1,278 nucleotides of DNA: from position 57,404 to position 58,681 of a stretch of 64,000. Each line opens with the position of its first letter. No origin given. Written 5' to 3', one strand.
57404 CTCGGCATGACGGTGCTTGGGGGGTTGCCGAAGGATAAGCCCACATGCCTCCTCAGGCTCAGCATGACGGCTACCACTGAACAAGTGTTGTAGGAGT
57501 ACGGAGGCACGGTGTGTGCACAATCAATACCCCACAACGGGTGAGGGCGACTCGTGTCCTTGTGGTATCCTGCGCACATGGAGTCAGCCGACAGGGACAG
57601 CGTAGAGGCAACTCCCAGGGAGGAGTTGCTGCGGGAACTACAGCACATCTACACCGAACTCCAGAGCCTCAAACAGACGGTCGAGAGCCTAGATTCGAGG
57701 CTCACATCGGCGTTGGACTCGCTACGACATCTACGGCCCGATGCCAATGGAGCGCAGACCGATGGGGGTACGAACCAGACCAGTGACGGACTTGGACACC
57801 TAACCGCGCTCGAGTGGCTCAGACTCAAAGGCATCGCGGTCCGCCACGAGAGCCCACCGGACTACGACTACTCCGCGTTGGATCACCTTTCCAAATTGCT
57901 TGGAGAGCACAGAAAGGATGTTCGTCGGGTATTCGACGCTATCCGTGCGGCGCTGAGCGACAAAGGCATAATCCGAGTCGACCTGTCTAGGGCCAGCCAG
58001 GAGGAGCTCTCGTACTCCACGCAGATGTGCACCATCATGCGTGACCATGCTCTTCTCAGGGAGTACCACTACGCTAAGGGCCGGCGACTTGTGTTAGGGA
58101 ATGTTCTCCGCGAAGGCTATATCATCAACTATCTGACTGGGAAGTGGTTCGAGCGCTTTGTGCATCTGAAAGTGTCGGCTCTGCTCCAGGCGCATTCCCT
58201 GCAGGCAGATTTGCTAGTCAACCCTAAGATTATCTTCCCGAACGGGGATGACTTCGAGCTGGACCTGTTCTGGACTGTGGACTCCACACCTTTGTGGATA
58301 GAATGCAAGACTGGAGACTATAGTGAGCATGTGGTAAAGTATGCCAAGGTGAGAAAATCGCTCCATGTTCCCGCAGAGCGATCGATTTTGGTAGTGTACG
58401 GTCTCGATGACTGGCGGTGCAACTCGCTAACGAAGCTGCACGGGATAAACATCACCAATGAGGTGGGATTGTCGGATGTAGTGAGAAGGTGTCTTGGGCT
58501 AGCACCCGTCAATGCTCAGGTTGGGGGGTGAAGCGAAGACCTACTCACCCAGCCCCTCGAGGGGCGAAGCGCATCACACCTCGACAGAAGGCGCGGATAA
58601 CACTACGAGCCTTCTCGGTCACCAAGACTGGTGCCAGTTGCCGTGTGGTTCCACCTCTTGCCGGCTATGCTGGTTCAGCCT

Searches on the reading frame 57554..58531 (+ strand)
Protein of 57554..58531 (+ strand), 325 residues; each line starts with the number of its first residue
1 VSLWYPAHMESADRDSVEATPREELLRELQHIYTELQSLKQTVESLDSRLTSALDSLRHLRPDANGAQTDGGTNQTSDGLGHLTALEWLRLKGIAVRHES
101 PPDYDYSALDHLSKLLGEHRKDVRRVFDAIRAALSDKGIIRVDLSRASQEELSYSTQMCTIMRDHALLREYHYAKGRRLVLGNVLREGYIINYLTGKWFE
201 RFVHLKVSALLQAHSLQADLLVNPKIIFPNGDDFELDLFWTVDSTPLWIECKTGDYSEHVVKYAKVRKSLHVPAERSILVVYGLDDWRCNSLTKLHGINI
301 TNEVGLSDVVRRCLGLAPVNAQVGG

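Call 23: search_protein_families(library=pfam, proteins=[window:57554-58531:+], max_evalue=0.001)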
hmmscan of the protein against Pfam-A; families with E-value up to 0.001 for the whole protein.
window:57554-58531:+ (325 aa): 0 families

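Call 87: search_protein_families(library=pfam, proteins=[window:57554-58531:+], max_evalue=0.01)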
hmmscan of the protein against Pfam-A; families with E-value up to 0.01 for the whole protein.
window:57554-58531:+ (325 aa): 1 family
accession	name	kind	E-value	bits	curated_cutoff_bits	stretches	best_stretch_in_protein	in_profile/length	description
PF09002.17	Card1_endonuc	-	0.0081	16.2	26.4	0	192-281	6-99/136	Card1-like, endonuclease domain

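Call 89: search_protein_families(library=ncbifam, proteins=[window:57554-58531:+], max_evalue=0.001)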
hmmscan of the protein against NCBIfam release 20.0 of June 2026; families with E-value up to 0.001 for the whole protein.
window:57554-58531:+ (325 aa): 0 families
